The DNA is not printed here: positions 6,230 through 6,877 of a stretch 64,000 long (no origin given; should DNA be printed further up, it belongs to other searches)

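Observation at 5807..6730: RpfB-architecture protein (DUF348-G5-Rpf) outside Actinobacteria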

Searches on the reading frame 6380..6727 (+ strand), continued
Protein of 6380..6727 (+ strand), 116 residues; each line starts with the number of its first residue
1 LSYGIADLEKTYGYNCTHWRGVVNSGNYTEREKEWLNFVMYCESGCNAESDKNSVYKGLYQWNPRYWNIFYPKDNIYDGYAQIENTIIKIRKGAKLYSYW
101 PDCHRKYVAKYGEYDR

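Call 57: find_homologous_proteins(query=A6, max_evalue=0.00001)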
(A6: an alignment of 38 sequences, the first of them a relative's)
Query A6 (38 sequences) (319 aa, profile of the alignment): 16 proteins with E <= 0.00001 among 8000 candidates.
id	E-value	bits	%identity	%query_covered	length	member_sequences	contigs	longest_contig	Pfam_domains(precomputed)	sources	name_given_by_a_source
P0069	2.0e-94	334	100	100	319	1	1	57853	PF07501.18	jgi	-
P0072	2.5e-91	324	35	94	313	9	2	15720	PF03990.21,PF06737.20,PF07501.18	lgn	-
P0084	1.4e-89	318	48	100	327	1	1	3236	PF07501.18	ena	-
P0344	4.1e-88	314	53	99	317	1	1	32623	PF07501.18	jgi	jgi:resuscitation-promoting factor RpfB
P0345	1.4e-85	305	62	98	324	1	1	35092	PF07501.18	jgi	-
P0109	8.7e-74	267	34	45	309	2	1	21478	PF07501.18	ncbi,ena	-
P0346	1.3e-67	246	34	45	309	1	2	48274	PF07501.18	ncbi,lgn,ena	-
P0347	3.1e-36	143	29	59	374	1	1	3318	PF03990.21,PF06737.20,PF07501.18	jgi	jgi:uncharacterized protein YabE (DUF348 family)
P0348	3.1e-36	143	29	59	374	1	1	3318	PF03990.21,PF06737.20,PF07501.18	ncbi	-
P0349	8.6e-36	142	28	59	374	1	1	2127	PF03990.21,PF06737.20,PF07501.18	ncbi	-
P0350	2.1e-35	141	28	59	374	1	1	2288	PF03990.21,PF06737.20,PF07501.18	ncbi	-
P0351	8.6e-33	132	26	80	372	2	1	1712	PF03990.21,PF06737.20,PF07501.18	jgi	jgi:uncharacterized protein YabE (DUF348 family)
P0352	3.5e-32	130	25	80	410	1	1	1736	PF03990.21,PF06737.20,PF07501.18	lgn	-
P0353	1.5e-30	125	25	83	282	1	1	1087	PF03990.21,PF06737.20,PF07501.18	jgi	-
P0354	2.1e-27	114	24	77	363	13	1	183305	PF03990.21,PF06737.20,PF07501.18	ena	-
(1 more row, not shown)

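Call 70: fold_search(model_id=the predicted structure, library=pdb)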
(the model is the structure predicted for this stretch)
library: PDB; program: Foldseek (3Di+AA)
matches with E <= 10: 121; with E <= 0.001: 0
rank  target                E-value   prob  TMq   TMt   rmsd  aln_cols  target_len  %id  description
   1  3csq_D                3.8e-02  0.98  0.51  0.21   5.3       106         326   18  Crystal and cryoEM structural studies of a cell wall degrading enzyme in the bacteriophage phi29 tail (released 2008-07-01)
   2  3csq_A                4.9e-02  0.97  0.49  0.21   5.0       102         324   17  Crystal and cryoEM structural studies of a cell wall degrading enzyme in the bacteriophage phi29 tail (released 2008-07-01)
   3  3csr                  1.0e-01  0.95  0.48  0.37   3.9        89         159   17  Crystal and cryoEM structural studies of a cell wall degrading enzyme in the bacteriophage phi29 tail (released 2008-07-01)
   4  4ow1_U                3.1e-01  0.91  0.50  0.65   3.6        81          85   23  Crystal Structure of Resuscitation Promoting Factor C (released 2014-06-18)
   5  4ow1_A                3.3e-01  0.95  0.48  0.62   2.2        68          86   26  Crystal Structure of Resuscitation Promoting Factor C (released 2014-06-18)
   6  4ow1_W                3.5e-01  0.82  0.42  0.54   3.1        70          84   24  Crystal Structure of Resuscitation Promoting Factor C (released 2014-06-18)
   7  5e27_A                3.7e-01  0.75  0.49  0.27   3.9        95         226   16  The structure of Resuscitation Promoting Factor B from M. tuberculosis reveals unexpected ubiquitin-like domains (released 2015-11-18)
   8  3eo5                  4.4e-01  0.69  0.46  0.33   3.6        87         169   17  Crystal structure of the resuscitation promoting factor RpfB (released 2009-01-13)
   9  4ow1_B                4.7e-01  0.77  0.43  0.61   3.0        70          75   24  Crystal Structure of Resuscitation Promoting Factor C (released 2014-06-18)
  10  4ow1_T                5.7e-01  0.72  0.42  0.55   3.0        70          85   24  Crystal Structure of Resuscitation Promoting Factor C (released 2014-06-18)
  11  4ow1_X                5.7e-01  0.69  0.42  0.58   3.2        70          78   24  Crystal Structure of Resuscitation Promoting Factor C (released 2014-06-18)
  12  5aa3_I                5.7e-01  0.69  0.46  0.15   3.9        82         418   17  Crystal structure of MltF from Pseudomonas aeruginosa in the presence of tetrasaccharide and tetrapeptide (released 2016-10-12)
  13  1xsf_MODEL_1_A        5.7e-01  0.47  0.41  0.43   4.3        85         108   18  Solution structure of a resuscitation promoting factor domain from Mycobacterium tuberculosis (released 2005-02-15)
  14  4owd                  6.0e-01  0.38  0.44  0.14   8.1       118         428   15  Crystal structure of MltF from Pseudomonas aeruginosa complexed with cysteine (released 2015-03-18)
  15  5aa3_A                6.8e-01  0.63  0.46  0.15   3.9        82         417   17  Crystal structure of MltF from Pseudomonas aeruginosa in the presence of tetrasaccharide and tetrapeptide (released 2016-10-12)
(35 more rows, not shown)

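Call 74: find_related_loci(query=A2, collection=viral_contigs, flank=4000)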
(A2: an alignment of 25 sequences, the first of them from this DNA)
Query A2 (115 aa) in viral_contigs; peptide patterns used: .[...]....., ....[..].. (x = any residue, [..] = any of these).
94 stretches matched a pattern, but none encodes a relative of the query by tblastn (E <= 1e-3).
